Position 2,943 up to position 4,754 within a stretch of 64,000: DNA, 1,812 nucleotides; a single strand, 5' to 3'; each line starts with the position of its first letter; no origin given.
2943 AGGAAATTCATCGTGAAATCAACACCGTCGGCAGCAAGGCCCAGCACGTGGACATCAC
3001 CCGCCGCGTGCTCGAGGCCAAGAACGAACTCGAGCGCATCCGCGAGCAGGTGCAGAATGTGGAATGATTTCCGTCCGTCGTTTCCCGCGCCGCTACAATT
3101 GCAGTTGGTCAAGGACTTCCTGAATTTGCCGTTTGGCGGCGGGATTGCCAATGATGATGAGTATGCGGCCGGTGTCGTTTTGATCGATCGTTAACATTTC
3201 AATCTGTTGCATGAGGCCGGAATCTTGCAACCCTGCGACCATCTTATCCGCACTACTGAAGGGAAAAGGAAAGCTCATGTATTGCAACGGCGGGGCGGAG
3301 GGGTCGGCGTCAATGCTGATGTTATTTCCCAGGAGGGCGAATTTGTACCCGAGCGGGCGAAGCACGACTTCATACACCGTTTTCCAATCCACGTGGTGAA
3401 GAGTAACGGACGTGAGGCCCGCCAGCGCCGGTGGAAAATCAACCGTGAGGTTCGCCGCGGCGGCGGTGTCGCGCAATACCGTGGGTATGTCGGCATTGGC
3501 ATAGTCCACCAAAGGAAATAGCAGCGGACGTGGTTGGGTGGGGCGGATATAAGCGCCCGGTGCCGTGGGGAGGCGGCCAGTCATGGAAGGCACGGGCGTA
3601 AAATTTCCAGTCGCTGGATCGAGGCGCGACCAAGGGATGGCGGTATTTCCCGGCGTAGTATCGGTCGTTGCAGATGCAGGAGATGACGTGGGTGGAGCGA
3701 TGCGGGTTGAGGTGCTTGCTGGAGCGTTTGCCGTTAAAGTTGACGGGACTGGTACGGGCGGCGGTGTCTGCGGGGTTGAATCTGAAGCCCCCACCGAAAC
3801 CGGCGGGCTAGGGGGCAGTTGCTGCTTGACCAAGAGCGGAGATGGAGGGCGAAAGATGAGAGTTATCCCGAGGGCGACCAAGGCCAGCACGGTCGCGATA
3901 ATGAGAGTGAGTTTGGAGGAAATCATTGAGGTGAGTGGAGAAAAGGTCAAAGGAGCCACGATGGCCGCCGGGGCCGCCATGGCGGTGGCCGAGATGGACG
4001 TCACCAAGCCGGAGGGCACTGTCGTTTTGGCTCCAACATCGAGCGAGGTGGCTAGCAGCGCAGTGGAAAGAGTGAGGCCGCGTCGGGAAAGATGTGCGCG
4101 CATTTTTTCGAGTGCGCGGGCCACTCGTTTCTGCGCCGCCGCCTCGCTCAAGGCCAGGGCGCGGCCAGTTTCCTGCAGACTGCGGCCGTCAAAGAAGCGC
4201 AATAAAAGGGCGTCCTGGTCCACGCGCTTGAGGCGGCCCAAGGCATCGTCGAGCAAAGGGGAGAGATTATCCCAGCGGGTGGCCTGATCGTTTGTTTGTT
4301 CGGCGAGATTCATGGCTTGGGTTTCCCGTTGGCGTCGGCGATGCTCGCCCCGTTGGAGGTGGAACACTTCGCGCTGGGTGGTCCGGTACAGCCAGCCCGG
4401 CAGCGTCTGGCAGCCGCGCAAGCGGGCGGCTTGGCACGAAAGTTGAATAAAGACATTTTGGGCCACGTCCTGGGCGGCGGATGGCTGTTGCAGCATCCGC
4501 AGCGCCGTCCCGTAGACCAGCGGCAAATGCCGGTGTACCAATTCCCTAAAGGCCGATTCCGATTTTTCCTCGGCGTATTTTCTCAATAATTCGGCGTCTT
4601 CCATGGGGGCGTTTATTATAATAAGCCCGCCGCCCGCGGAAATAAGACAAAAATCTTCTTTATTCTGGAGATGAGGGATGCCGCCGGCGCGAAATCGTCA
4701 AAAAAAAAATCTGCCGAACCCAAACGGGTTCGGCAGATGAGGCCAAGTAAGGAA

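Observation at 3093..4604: One-component ECF sigma factor ending in secretin N-terminal domains (STN + NolW-like)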

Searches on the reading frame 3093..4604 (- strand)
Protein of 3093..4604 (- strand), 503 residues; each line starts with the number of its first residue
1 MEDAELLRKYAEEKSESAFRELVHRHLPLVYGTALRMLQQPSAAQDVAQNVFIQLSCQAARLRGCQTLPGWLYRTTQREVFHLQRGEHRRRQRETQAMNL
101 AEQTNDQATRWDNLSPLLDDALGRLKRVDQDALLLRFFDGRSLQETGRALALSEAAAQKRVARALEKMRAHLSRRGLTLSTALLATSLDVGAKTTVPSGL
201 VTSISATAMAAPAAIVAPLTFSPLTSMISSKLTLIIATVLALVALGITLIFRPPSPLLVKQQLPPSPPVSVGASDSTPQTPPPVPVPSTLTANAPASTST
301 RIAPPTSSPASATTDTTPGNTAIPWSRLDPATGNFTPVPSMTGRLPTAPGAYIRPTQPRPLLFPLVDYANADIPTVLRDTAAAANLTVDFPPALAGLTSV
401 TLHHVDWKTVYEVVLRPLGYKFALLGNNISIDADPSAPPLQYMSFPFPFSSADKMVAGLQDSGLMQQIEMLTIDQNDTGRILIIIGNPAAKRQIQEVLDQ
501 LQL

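Call 3: search_protein_families(library=pfam, proteins=[window:3093-4604:-], max_evalue=1)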
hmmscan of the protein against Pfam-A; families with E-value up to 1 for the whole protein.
window:3093-4604:- (503 aa): 6 families
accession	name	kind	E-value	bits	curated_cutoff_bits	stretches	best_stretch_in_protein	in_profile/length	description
PF08281.18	Sigma70_r4_2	-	2.7e-09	37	25.7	1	118-168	4-54/54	Sigma-70, region 4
PF04542.20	Sigma70_r2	-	5.5e-09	36.1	24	1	22-88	1-69/71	Sigma-70 region 2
PF04545.22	Sigma70_r4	-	4.8e-07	29.6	24.1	1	121-170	1-50/50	Sigma-70, region 4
PF07638.17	Sigma70_ECF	-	3.7e-05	24.1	21.1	1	71-173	78-184/185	ECF sigma factor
PF14840.11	DNA_pol3_delt_C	-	0.048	14.4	27.3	1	58-128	21-83/125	Processivity clamp loader gamma complex DNA pol III C-term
PF20990.2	DUF2207_C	-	0.078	13.1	33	1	119-252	64-186/247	Predicted membrane protein (DUF2207) C-terminal domain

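Call 4: search_protein_families(library=ncbifam, proteins=[window:3093-4604:-], max_evalue=1)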
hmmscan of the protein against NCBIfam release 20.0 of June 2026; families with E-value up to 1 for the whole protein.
window:3093-4604:- (503 aa): 78 families (the best 25 are shown)
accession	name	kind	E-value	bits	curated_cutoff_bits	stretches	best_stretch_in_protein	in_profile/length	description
TIGR02937.1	sigma70-ECF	superfamily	3.1e-19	69.2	42.9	1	17-171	1-164/165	sigma-70 family RNA polymerase sigma factor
NF004113.0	PRK05602.1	equivalog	1.4e-18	67.3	208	1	2-175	31-204/211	RNA polymerase sigma factor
NF007222.0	PRK09640.1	equivalog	6.5e-16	58.4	194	1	16-173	25-183/188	RNA polymerase sigma factor SigX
TIGR02983.1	SigE-fam_strep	subfamily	1.3e-15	57.7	141.55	1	14-173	3-159/162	SigE family RNA polymerase sigma factor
TIGR02959.1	SigZ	equivalog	3.5e-14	53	168.65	1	38-172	16-148/170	RNA polymerase sigma factor SigZ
NF007216.0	PRK09638.1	equivalog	5e-14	52.5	194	1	1-176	3-178/180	RNA polymerase sigma factor SigY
NF058625.1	sigma_PG0214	equivalog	3.1e-13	49.8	130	1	16-174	3-163/170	GFO_1088 family ECF-type sigma factor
TIGR02985.1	Sig70_bacteroi1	subfamily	6.9e-13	49.1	126.4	1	18-172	2-162/162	RNA polymerase sigma-70 factor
NF009190.0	PRK12538.1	equivalog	8.6e-13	48.5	303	1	2-179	49-226/233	RNA polymerase sigma factor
NF007225.0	PRK09643.1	equivalog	1.2e-12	48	190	1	2-173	13-183/204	RNA polymerase sigma factor SigM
NF009166.1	PRK12513.1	equivalog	1.3e-12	47.8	206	1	2-175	8-189/193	RNA polymerase sigma factor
NF008888.0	PRK11922.1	equivalog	1.9e-12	47.3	204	1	3-175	17-199/231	RNA polymerase sigma factor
NF007215.0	PRK09637.1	equivalog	2.8e-12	47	212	1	38-172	22-154/181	RNA polymerase sigma factor SigZ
NF007228.0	PRK09646.1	subfamily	4.2e-12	46.1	226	1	3-172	17-190/194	ECF RNA polymerase sigma factor SigK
NF009172.0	PRK12519.1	subfamily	1.8e-11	44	222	1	3-173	16-190/194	RNA polymerase sigma factor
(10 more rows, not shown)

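Call 9: find_homologous_proteins(query=window:3093-4604:-, max_evalue=0.00001)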
Query window:3093-4604:- (503 aa): 305 proteins with E <= 0.00001 among 8000 candidates; the best 120 are listed.
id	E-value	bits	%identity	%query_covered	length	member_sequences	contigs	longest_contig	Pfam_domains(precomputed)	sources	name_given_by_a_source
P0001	0.0e+0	1090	100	100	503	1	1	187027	PF04545.23,PF04542.21,PF08281.19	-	-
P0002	9.6e-78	280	58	50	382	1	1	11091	PF04545.23,PF04542.21,PF08281.19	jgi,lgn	-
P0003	3.3e-61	226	56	39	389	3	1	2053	PF04545.23,PF04542.21,PF08281.19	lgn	-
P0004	5.0e-61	225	55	41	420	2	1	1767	PF04545.23,PF04542.21,PF08281.19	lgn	-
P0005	5.8e-60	222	45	57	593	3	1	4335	PF04545.23,PF04542.21,PF08281.19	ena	-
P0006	9.4e-60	221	46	57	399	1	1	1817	PF04545.23,PF04542.21,PF08281.19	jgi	jgi:RNA polymerase sigma factor (sigma-70 family)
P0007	4.7e-59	219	44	57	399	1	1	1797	PF04545.23,PF04542.21,PF08281.19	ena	-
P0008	1.4e-58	217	47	50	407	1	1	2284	PF04545.23,PF04542.21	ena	-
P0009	8.8e-56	208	41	61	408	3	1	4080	PF04545.23,PF04542.21,PF08281.19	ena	-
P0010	1.3e-54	204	43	58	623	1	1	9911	PF04545.23,PF04542.21,PF08281.19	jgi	jgi:RNA polymerase sigma factor (sigma-70 family)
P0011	5.1e-54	202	41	62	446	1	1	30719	PF04545.23,PF04542.21,PF08281.19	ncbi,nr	ncbi:MAG TPA: sigma-70 family RNA polymerase sigma factor [Opitutales bacterium]|nr:sigma-70 family 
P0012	3.5e-53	199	38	60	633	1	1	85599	PF14686.13,PF04545.23,PF04542.21,PF13620.13,PF08281.19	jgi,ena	-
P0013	4.4e-53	199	52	37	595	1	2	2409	PF04545.23,PF04542.21,PF08281.19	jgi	jgi:RNA polymerase sigma factor (sigma-70 family)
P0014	7.4e-53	198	43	51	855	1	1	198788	PF04545.23,PF04542.21,PF08281.19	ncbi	-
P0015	3.6e-51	193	42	53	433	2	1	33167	PF04545.23,PF04542.21,PF08281.19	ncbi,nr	ncbi:MAG TPA: sigma-70 family RNA polymerase sigma factor [Opitutales bacterium]|nr:sigma-70 family 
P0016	3.2e-50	190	43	50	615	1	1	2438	PF04545.23,PF04542.21,PF13620.13,PF08281.19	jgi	jgi:RNA polymerase sigma factor (sigma-70 family)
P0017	4.8e-50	189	37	69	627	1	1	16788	PF14686.13,PF04545.23,PF04542.21,PF13620.13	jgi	jgi:RNA polymerase sigma factor (sigma-70 family)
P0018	6.4e-50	189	43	51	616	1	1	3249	PF04545.23,PF04542.21,PF13620.13,PF08281.19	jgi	jgi:RNA polymerase sigma factor (sigma-70 family)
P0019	2.2e-49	187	39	61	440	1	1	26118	PF04545.23,PF04542.21,PF08281.19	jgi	jgi:RNA polymerase sigma factor (sigma-70 family)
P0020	1.4e-48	184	41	55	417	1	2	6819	PF04545.23,PF04542.21,PF08281.19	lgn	-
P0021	1.5e-47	181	43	49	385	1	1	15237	PF04545.23,PF04542.21,PF08281.19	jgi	jgi:RNA polymerase sigma factor (sigma-70 family)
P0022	1.8e-47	180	43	49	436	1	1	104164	PF08479.17,PF04545.23,PF07244.21,PF04542.21,PF08281.19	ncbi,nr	ncbi:MAG: sigma-70 family RNA polymerase sigma factor [Verrucomicrobia bacterium]|nr:sigma-70 family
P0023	2.7e-47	180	41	57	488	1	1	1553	PF12543.14,PF04545.23,PF04542.21,PF08281.19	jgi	jgi:uncharacterized protein (TIGR03435 family)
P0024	6.7e-47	179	38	59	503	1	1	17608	PF04545.23,PF04542.21,PF08281.19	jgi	-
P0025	6.9e-47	179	43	50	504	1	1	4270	PF12543.14,PF04545.23,PF04542.21,PF08281.19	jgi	jgi:RNA polymerase sigma factor (sigma-70 family)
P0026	1.3e-46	178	45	42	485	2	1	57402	PF12543.14,PF04545.23,PF04542.21,PF08281.19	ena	-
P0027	4.6e-46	176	45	43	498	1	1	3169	PF04545.23,PF04542.21,PF08281.19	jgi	-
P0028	5.7e-46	176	44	49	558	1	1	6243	PF04545.23,PF04542.21,PF08281.19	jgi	jgi:RNA polymerase sigma factor (sigma-70 family)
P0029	5.9e-46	175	45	50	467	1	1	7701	PF04545.23,PF04542.21,PF08281.19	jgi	jgi:RNA polymerase sigma factor (sigma-70 family)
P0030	6.1e-46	175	42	50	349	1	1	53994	PF04545.23,PF04542.21,PF08281.19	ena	-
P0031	7.4e-46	175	44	43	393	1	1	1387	PF04545.23,PF04542.21,PF08281.19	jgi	jgi:RNA polymerase sigma factor (sigma-70 family)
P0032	7.7e-46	175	45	42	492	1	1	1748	PF04545.23,PF04542.21,PF08281.19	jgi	jgi:RNA polymerase sigma factor (sigma-70 family)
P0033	8.2e-46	175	47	40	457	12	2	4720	PF04545.23,PF04542.21,PF08281.19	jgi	jgi:RNA polymerase sigma factor (sigma-70 family)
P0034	2.0e-45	174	47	45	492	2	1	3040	PF22599.3,PF04545.23,PF08281.19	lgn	-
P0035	2.2e-45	174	42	48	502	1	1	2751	PF04545.23,PF04542.21,PF08281.19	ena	-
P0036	4.0e-45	173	45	42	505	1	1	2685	PF04545.23,PF04542.21,PF08281.19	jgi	jgi:RNA polymerase sigma factor (sigma-70 family)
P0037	4.6e-45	173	43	40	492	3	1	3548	PF12543.14,PF04545.23,PF04542.21,PF08281.19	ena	-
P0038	6.0e-45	172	40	49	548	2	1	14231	PF04545.23,PF04542.21,PF08281.19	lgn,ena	-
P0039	6.1e-45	172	40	50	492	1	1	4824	PF12543.14,PF04545.23,PF04542.21,PF08281.19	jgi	jgi:uncharacterized protein (TIGR03435 family)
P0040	7.4e-45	172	42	49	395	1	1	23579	PF04545.23,PF04542.21,PF08281.19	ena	-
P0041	1.1e-44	171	41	49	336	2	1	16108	PF04545.23,PF04542.21,PF08281.19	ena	-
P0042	1.3e-44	171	46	42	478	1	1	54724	PF04545.23,PF04542.21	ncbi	-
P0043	1.7e-44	171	45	41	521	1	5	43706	PF04545.23,PF04542.21,PF08281.19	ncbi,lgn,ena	-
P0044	2.1e-44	170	38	51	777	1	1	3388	PF02985.29,PF04545.23,PF04542.21,PF08281.19,PF13646.13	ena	-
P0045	2.4e-44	170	48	42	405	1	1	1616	PF04545.23,PF04542.21,PF08281.19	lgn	-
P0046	3.9e-44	169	45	39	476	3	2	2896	PF04545.23,PF04542.21,PF08281.19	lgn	-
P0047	4.1e-44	169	40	53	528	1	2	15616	PF04545.23,PF04542.21,PF08281.19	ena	-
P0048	4.5e-44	169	42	49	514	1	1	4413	PF04545.23,PF04542.21,PF08281.19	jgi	jgi:RNA polymerase sigma factor (sigma-70 family)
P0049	5.1e-44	169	49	37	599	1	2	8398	PF04545.23,PF04542.21,PF08281.19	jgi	-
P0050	6.5e-44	169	35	70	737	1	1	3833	PF04545.23,PF04542.21,PF08281.19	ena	-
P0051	1.1e-43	168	41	48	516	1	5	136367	PF04545.23,PF04542.21,PF08281.19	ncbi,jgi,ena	-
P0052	1.1e-43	168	42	41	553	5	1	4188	PF12717.14,PF00514.30,PF02985.29,PF03130.23,PF04545.23,PF04542.21,PF13513.13,PF08281.19,PF01602.27,PF13646.13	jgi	-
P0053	1.2e-43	168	42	46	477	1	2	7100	PF04545.23,PF04542.21,PF08281.19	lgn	-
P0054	1.2e-43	168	44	41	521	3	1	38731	PF04545.23,PF04542.21,PF08281.19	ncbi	-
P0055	2.9e-43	167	37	54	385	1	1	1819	PF04545.23,PF04542.21,PF08281.19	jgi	jgi:RNA polymerase sigma factor (sigma-70 family)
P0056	3.3e-43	166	42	48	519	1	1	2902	PF04545.23,PF04542.21,PF08281.19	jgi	jgi:RNA polymerase sigma factor (sigma-70 family)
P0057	5.4e-43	166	42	49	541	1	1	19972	PF04545.23,PF04542.21,PF08281.19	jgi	jgi:RNA polymerase sigma factor (sigma-70 family)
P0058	6.8e-43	165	40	52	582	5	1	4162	PF04545.23,PF04542.21,PF08281.19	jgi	-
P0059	7.1e-43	165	43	47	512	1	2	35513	PF04545.23,PF04542.21,PF08281.19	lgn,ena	-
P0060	7.7e-43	165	38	58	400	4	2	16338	PF04545.23,PF04542.21,PF08281.19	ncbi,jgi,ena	ncbi:MAG TPA: sigma-70 family RNA polymerase sigma factor [Verrucomicrobiae bacterium]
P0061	8.6e-43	165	46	42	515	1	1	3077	PF04545.23,PF04542.21,PF08281.19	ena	-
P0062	1.1e-42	165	46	48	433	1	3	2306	PF04545.23,PF04542.21,PF08281.19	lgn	-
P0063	1.9e-42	164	38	48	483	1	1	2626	PF04545.23,PF04542.21,PF08281.19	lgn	-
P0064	1.9e-42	164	41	49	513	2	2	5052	PF04545.23,PF04542.21,PF08281.19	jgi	jgi:RNA polymerase sigma factor (sigma-70 family)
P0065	2.1e-42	164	41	48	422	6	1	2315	PF04545.23,PF04542.21,PF08281.19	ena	-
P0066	2.6e-42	163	40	50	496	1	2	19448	PF12543.14,PF04545.23,PF04542.21,PF08281.19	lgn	-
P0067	2.9e-42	163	39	53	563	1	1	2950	PF04545.23,PF04542.21,PF08281.19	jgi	jgi:RNA polymerase sigma factor (sigma-70 family)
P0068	6.8e-42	162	40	50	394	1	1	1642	PF04545.23,PF04542.21,PF08281.19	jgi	jgi:RNA polymerase sigma factor (sigma-70 family)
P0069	7.4e-42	162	40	43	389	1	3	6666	PF04545.23,PF04542.21,PF08281.19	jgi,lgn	jgi:RNA polymerase sigma factor (sigma-70 family)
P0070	7.6e-42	162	40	49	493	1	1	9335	PF12543.14,PF04545.23,PF04542.21,PF08281.19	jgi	-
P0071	1.0e-41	162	42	49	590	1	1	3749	PF04545.23,PF04542.21,PF08281.19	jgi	jgi:RNA polymerase sigma factor (sigma-70 family)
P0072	1.2e-41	161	39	48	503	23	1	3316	PF04545.23,PF04542.21,PF08281.19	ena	-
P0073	2.0e-41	161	37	52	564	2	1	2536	PF04545.23,PF04542.21,PF08281.19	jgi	-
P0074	2.2e-41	160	45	43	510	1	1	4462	PF04545.23,PF04542.21,PF08281.19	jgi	jgi:RNA polymerase sigma factor (sigma-70 family)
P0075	2.4e-41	160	34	69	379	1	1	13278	PF04545.23,PF04542.21,PF08281.19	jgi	jgi:RNA polymerase sigma factor (sigma-70 family)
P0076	3.6e-41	160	44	49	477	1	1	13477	PF04545.23,PF04542.21,PF08281.19,PF07719.24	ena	-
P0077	4.5e-41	159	40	50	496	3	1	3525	PF12543.14,PF04545.23,PF04542.21,PF08281.19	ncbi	ncbi:MAG: TIGR03435 family protein [Verrucomicrobiota bacterium]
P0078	4.8e-41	159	44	41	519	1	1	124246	PF04545.23,PF04542.21,PF08281.19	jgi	jgi:RNA polymerase sigma factor (sigma-70 family)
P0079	5.1e-41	159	38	51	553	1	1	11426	PF04545.23,PF04542.21,PF08281.19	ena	-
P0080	5.5e-41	159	44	48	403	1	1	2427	PF04545.23,PF04542.21,PF08281.19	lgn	-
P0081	7.1e-41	159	42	35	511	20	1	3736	PF04545.23,PF04542.21,PF08281.19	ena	-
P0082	9.5e-41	158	42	41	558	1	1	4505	PF04545.23,PF04542.21,PF08281.19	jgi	jgi:RNA polymerase sigma factor (sigma-70 family)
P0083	1.1e-40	158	40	42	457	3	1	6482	PF04545.23,PF04542.21,PF08281.19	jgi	-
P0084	1.2e-40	158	38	49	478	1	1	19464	PF12543.14,PF04545.23,PF04542.21,PF08281.19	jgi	jgi:uncharacterized protein (TIGR03435 family)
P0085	1.2e-40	158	36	52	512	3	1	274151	PF04545.23,PF04542.21,PF08281.19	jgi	jgi:RNA polymerase sigma factor (sigma-70 family)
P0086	1.6e-40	158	41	40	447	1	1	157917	PF04545.23,PF04542.21,PF08281.19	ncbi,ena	-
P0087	2.4e-40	157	40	50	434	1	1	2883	PF04545.23,PF04542.21,PF08281.19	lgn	-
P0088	2.5e-40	157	44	48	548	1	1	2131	PF04545.23,PF04542.21,PF08281.19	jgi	-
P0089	2.5e-40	157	38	53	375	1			PF04545.23,PF04542.21,PF08281.19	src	-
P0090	2.9e-40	157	39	52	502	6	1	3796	PF04545.23,PF04542.21,PF08281.19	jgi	-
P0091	4.1e-40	156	40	42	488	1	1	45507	PF04545.23,PF04542.21,PF08281.19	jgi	jgi:RNA polymerase sigma factor (sigma-70 family)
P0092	4.2e-40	156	40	41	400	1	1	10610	PF04545.23,PF04542.21,PF08281.19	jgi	jgi:RNA polymerase sigma factor (sigma-70 family)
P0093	6.8e-40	155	38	53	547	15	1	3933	PF04545.23,PF04542.21,PF08281.19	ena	-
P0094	7.9e-40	155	40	49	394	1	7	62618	PF04545.23,PF04542.21,PF08281.19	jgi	jgi:RNA polymerase sigma factor (sigma-70 family)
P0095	1.1e-39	155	45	36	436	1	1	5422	PF04545.23,PF04542.21,PF08281.19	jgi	jgi:RNA polymerase sigma factor (sigma-70 family)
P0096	1.4e-39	154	41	40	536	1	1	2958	PF04545.23,PF04542.21,PF08281.19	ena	-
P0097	1.5e-39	154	40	42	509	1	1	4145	PF04545.23,PF04542.21,PF08281.19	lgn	-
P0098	1.5e-39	154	33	54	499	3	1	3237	PF17820.8,PF04545.23,PF04542.21,PF08281.19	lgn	-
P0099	1.6e-39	154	36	61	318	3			PF04545.23,PF04542.21,PF08281.19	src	-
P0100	2.5e-39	154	35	60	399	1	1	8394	PF04545.23,PF04542.21,PF08281.19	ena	-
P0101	2.7e-39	154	39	49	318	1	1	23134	PF04545.23,PF04542.21,PF08281.19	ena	-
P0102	3.6e-39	153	37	54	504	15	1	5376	PF12543.14,PF04545.23,PF04542.21,PF08281.19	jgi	-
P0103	4.7e-39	153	46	37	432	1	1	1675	PF04545.23,PF04542.21,PF08281.19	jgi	jgi:RNA polymerase sigma factor (sigma-70 family)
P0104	5.0e-39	153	40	47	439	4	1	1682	PF04545.23,PF04542.21,PF08281.19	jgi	jgi:RNA polymerase sigma factor (sigma-70 family)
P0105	5.9e-39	152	46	35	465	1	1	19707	PF04545.23,PF04542.21,PF08281.19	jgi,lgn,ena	jgi:RNA polymerase sigma factor (sigma-70 family)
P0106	6.2e-39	152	39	48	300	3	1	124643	PF04545.23,PF04542.21,PF08281.19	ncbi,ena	-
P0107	6.5e-39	152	37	56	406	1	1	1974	PF04545.23,PF04542.21,PF08281.19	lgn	-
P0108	6.6e-39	152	42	41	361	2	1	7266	PF04545.23,PF04542.21,PF08281.19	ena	-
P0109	9.3e-39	152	37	50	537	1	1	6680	PF12543.14,PF04545.23,PF04542.21,PF08281.19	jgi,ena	-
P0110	1.2e-38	151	37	57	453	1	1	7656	PF04545.23,PF04542.21,PF08281.19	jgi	-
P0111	1.4e-38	151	42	50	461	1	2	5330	PF04545.23,PF04542.21,PF08281.19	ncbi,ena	-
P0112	1.6e-38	151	39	53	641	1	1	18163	PF00415.25,PF13540.13,PF04545.23,PF04542.21,PF08281.19,PF25390.2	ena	-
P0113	1.7e-38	151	41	41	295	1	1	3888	PF04545.23,PF04542.21,PF08281.19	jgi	-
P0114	1.7e-38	151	37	57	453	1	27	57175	PF04545.23,PF04542.21,PF08281.19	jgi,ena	jgi:RNA polymerase sigma factor (sigma-70 family)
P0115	2.2e-38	151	37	57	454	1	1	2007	PF04545.23,PF04542.21,PF08281.19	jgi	-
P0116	2.2e-38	151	40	50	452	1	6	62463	PF04545.23,PF04542.21,PF08281.19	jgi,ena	jgi:RNA polymerase sigma factor (sigma-70 family)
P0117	2.9e-38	150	36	48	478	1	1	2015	PF12543.14,PF04545.23,PF04542.21,PF08281.19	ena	-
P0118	4.3e-38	150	33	60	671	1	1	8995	PF04545.23,PF04542.21,PF08281.19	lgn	-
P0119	4.4e-38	150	41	42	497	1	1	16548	PF04545.23,PF04542.21,PF08281.19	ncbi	-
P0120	5.0e-38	149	37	49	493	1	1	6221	PF04545.23,PF04542.21,PF08281.19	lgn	-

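Call 41: find_encoding_contigs(protein=P0001, flank=2000, max_places=3)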
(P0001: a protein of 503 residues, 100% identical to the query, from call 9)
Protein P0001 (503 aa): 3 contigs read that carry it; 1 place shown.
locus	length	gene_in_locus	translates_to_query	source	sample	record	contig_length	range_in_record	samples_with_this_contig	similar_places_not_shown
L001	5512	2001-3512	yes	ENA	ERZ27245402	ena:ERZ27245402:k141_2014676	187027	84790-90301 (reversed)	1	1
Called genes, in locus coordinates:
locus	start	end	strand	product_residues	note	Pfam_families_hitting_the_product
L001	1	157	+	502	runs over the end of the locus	-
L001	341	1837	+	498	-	PF04542:Sigma70_r2 (weak), PF04545:Sigma70_r4, PF08281:Sigma70_r4_2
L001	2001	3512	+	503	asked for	PF04542:Sigma70_r2, PF04545:Sigma70_r4 (weak), PF08281:Sigma70_r4_2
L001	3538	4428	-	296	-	PF03755:YicC-like_N, PF08340:YicC-like_C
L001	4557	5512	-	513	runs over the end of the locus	PF00291:PALP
